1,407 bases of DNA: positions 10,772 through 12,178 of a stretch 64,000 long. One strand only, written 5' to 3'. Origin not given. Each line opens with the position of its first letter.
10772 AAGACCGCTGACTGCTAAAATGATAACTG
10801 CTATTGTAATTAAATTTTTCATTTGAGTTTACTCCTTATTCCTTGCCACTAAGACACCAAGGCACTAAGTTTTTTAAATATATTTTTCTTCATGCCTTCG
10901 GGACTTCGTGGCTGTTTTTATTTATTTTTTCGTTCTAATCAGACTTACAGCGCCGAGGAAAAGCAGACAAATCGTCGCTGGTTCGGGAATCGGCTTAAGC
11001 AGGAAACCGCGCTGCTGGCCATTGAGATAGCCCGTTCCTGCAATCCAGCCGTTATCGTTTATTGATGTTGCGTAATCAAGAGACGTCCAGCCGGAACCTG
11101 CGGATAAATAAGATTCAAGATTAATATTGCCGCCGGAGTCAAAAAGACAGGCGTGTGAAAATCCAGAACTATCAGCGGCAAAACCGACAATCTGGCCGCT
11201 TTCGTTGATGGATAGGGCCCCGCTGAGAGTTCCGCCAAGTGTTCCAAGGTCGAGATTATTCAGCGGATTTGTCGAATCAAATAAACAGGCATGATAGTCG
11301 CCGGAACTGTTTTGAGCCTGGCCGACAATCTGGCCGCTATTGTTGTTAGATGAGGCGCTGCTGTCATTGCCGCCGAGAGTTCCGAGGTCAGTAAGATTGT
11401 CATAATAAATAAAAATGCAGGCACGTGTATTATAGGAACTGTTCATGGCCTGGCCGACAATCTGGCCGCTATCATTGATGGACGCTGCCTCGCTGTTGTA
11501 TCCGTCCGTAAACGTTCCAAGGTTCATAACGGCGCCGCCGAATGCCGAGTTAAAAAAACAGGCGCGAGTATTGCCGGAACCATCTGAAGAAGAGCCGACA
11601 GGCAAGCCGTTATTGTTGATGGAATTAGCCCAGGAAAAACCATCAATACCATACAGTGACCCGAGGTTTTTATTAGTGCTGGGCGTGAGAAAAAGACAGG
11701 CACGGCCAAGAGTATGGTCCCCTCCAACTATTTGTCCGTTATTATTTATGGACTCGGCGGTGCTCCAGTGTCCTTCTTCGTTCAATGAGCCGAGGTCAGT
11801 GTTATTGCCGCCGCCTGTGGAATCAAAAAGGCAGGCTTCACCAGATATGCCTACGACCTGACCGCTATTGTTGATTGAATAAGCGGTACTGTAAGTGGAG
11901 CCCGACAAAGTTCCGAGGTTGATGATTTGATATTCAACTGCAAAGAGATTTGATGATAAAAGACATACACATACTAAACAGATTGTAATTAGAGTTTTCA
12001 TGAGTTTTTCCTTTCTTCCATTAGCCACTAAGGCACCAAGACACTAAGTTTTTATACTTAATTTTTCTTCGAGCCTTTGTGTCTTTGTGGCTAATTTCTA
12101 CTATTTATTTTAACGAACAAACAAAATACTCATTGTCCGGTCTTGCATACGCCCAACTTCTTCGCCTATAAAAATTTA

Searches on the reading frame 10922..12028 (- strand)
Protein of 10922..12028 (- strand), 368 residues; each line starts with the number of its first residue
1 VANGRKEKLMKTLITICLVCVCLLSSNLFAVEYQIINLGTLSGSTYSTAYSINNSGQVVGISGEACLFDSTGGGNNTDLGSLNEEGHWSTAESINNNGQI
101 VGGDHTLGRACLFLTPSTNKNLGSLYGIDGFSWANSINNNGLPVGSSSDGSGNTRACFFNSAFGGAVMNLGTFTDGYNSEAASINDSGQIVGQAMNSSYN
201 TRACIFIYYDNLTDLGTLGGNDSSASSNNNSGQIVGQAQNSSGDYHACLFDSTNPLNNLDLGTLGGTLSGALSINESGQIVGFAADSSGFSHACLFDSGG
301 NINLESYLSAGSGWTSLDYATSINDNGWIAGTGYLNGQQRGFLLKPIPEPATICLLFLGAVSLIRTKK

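Call 52: search_protein_families(library=pfam, proteins=[window:10922-12028:-], max_evalue=0.00001)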
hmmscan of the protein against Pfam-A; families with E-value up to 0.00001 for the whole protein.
window:10922-12028:- (368 aa): 1 family
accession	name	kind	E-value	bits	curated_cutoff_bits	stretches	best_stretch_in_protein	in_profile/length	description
PF11949.14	DUF3466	-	2.6e-09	36.6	25.1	0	177-339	382-533/609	Protein of unknown function (DUF3466)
